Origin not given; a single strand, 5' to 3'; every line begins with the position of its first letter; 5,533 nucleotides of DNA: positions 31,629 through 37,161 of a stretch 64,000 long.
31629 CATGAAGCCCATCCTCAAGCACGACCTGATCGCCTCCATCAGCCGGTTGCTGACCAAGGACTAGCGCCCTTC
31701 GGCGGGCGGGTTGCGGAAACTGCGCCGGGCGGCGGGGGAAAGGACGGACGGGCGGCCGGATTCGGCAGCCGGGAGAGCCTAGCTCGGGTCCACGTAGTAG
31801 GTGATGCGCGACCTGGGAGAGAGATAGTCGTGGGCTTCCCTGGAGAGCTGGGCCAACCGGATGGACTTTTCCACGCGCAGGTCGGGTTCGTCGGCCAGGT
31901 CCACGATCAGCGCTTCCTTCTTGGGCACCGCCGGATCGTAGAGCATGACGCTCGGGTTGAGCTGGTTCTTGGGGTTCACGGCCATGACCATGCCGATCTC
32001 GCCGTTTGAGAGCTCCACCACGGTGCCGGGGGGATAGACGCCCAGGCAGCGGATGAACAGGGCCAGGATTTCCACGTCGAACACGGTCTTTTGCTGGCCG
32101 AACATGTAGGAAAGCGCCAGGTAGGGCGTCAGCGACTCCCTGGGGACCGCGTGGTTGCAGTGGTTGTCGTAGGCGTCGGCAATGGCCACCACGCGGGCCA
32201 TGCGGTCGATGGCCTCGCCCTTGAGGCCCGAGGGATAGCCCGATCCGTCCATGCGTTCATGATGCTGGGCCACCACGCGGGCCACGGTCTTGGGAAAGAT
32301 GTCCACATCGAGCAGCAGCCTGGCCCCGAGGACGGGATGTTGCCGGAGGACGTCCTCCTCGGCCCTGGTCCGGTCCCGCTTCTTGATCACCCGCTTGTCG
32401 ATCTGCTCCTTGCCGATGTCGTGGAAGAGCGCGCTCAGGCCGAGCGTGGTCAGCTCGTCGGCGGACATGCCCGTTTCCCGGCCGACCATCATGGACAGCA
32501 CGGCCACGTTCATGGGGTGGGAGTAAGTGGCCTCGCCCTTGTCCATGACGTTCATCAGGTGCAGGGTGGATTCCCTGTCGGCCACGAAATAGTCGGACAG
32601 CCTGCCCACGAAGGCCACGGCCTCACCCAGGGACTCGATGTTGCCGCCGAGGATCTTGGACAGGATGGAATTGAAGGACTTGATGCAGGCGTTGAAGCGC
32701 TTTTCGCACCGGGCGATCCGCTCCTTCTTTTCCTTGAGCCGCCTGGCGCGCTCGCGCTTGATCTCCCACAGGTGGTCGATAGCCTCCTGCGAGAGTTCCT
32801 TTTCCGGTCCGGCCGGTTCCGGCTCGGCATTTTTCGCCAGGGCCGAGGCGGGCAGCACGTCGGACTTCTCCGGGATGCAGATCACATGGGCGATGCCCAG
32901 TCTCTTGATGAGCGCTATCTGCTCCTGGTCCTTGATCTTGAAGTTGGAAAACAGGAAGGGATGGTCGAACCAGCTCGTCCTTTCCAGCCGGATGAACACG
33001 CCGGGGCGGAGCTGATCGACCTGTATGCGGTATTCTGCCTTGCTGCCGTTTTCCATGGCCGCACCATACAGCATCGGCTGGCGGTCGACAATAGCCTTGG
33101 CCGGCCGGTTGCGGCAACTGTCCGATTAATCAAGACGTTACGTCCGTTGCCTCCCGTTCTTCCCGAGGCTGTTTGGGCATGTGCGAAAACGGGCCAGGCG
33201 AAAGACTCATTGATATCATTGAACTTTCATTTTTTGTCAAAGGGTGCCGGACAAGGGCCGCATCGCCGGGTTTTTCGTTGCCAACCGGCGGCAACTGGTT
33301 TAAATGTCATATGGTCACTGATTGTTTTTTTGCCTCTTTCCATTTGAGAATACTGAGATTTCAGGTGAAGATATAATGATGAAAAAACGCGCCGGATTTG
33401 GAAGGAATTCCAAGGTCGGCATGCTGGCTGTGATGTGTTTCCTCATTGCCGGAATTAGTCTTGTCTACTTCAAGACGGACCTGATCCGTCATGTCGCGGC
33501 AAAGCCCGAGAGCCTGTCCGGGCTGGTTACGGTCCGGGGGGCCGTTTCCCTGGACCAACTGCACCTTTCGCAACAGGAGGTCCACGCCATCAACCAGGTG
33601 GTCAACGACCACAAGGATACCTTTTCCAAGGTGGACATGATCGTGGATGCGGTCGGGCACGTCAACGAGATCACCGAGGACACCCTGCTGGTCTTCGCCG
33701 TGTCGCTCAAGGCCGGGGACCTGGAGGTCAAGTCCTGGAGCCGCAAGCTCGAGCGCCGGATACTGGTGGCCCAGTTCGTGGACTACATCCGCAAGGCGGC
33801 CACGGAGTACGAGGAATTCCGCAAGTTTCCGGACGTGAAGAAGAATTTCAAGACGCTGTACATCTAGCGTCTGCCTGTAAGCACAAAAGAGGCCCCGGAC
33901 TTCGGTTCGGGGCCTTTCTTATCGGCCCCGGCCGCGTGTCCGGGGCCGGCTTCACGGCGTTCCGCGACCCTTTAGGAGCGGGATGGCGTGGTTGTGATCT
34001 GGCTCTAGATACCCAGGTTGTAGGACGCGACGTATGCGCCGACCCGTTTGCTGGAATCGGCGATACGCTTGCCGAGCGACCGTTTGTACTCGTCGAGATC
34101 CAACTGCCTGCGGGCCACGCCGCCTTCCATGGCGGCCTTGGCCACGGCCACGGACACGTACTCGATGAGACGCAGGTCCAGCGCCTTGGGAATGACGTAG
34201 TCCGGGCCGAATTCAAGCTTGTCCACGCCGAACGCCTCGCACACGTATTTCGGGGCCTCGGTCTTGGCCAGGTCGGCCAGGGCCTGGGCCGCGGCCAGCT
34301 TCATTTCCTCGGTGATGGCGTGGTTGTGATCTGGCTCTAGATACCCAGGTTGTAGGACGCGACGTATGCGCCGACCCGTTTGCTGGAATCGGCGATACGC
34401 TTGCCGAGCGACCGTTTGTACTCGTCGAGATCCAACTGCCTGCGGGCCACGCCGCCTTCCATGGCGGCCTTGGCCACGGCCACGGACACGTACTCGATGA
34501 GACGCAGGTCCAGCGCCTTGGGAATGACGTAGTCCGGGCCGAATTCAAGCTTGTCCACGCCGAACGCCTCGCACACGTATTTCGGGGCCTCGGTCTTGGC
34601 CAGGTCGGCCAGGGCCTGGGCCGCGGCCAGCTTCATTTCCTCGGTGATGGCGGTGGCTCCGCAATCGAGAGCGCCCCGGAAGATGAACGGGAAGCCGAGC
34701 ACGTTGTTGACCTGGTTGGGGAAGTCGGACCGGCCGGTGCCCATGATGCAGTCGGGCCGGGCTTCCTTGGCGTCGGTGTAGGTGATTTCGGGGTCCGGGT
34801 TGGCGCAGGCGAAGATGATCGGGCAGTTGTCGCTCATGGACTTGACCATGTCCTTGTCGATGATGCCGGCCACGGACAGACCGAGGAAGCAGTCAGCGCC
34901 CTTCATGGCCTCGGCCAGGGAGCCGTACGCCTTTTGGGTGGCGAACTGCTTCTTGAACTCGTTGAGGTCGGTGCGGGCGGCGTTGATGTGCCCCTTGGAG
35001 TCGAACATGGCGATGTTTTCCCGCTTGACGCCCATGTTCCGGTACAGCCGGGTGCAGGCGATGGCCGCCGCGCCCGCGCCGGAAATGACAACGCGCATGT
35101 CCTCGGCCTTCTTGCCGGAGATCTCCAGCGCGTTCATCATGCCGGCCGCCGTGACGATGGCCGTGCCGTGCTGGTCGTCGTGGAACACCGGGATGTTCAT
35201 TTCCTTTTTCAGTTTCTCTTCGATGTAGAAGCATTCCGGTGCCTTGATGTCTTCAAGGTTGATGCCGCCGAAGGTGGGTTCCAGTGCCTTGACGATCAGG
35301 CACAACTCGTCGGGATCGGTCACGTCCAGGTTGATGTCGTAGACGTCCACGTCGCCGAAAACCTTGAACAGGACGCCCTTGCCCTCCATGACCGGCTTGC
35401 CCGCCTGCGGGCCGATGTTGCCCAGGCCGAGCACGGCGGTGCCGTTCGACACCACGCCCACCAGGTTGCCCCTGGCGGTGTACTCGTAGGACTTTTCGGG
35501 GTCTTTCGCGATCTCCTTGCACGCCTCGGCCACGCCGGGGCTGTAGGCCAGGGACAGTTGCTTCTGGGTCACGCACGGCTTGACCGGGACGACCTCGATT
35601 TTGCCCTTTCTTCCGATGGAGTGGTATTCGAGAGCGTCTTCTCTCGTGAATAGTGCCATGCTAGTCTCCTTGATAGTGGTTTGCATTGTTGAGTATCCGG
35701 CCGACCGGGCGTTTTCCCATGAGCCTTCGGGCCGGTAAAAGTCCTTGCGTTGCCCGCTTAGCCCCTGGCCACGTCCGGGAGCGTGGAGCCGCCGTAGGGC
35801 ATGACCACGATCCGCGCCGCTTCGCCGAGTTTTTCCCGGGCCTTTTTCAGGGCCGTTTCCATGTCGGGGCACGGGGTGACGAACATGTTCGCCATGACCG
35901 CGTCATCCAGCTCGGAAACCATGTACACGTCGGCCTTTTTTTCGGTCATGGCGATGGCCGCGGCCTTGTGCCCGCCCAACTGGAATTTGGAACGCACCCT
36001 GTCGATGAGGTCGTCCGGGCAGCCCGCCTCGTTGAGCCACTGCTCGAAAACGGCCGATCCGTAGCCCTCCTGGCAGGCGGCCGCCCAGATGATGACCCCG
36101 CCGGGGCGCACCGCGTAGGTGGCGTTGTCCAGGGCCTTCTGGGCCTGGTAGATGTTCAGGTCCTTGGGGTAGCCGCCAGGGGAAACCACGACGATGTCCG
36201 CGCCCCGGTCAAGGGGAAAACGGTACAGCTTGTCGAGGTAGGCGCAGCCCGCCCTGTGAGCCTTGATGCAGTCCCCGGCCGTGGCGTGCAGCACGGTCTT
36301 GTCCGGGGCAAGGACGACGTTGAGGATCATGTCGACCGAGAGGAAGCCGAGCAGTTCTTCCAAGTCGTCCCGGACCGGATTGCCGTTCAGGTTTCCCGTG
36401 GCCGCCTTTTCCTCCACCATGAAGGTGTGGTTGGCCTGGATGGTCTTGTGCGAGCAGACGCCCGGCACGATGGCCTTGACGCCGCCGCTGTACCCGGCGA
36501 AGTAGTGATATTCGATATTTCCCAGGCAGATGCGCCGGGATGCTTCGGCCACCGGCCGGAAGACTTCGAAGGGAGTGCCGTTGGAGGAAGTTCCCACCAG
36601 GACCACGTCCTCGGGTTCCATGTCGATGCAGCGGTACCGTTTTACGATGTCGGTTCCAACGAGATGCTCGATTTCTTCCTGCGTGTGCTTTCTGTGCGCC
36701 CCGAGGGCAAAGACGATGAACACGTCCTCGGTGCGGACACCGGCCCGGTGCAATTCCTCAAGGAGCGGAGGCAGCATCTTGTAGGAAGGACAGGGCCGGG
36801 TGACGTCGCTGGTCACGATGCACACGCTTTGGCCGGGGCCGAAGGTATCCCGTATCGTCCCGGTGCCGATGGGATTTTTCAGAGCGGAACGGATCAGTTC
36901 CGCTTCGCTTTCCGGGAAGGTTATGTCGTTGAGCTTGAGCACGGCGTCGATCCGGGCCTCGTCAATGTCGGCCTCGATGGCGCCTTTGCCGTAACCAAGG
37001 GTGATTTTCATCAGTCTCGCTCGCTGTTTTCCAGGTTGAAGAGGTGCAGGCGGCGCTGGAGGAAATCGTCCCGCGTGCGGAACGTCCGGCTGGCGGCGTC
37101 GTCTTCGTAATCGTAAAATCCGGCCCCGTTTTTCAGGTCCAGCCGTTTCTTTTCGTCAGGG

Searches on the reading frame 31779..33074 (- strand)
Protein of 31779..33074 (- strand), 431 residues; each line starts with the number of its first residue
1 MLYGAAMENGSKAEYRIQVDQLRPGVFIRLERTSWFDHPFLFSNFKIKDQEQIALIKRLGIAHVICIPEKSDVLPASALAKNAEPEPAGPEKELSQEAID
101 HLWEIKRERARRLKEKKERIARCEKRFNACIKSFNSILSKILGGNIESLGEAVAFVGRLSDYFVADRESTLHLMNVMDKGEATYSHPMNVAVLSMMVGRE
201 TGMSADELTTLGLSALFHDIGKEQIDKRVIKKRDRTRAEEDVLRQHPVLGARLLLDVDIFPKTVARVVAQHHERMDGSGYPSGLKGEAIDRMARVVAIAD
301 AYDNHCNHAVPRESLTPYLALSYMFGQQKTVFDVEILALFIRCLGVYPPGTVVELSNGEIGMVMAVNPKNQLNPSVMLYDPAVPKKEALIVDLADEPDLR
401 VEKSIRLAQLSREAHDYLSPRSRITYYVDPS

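Call 18: search_protein_families(library=pfam, proteins=[window:31779-33074:-])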
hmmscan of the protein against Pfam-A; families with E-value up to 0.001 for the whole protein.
window:31779-33074:- (431 aa): 3 families
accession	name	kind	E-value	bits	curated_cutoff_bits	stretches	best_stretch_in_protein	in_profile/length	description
PF11871.13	DUF3391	-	4.5e-29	102.1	27.8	1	16-144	3-128/136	Domain of unknown function (DUF3391)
PF13487.12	HD_5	-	5.8e-26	91.7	27.2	1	181-336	12-170/170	HD domain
PF01966.28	HD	-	5.3e-18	65.8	22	1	183-304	1-115/116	HD domain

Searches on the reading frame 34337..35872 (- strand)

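Call 18: search_protein_families(library=pfam, proteins=[window:34337-35872:-])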
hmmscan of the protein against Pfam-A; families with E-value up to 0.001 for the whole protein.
window:34337-35872:- (511 aa): 3 families
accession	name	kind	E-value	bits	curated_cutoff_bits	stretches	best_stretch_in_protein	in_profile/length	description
PF00390.24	malic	-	3.1e-30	105.8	23.1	1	90-222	2-182/182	Malic enzyme, N-terminal domain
PF03949.21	Malic_M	-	6.6e-24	85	23.5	1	236-430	3-230/258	Malic enzyme, NAD binding domain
PF00208.27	ELFV_dehydrog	-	0.00086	19.5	23.4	1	241-369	17-130/241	Glutamate/Leucine/Phenylalanine/Valine dehydrogenase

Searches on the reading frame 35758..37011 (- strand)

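Call 39: search_protein_families(library=ncbifam, proteins=[window:35758-37011:-], max_evalue=0.00001)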
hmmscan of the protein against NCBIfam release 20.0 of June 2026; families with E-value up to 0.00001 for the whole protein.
window:35758-37011:- (417 aa): 5 families
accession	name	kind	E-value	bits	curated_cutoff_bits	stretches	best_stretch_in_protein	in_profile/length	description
NF052593.1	NPN_racem_MAR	equivalog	7.3e-163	542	500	1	3-413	1-414/415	nickel-dependent malate racemase, LarAH6 family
NF052595.1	NPN_LarAH5_MAR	equivalog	1.8e-118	396.1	462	1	3-412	1-413/415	nickel-dependent malate racemase, LarAH5 family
NF052525.1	NPN_LarAH10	equivalog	1.4e-110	369.9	540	1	2-412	2-425/426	NPN-dependent 2-hydroxyacid racemase, LarAH10 family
NF033504.2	Ni_dep_LarA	equivalog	1.3e-102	343.7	460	1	2-409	1-418/422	nickel-dependent lactate racemase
NF052592.1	LarAH_14_15_16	equivalog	1.8e-18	66.2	740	1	37-199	45-214/520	NPN-dependent hydroxyacid isomerase, LarAH14/15/16 family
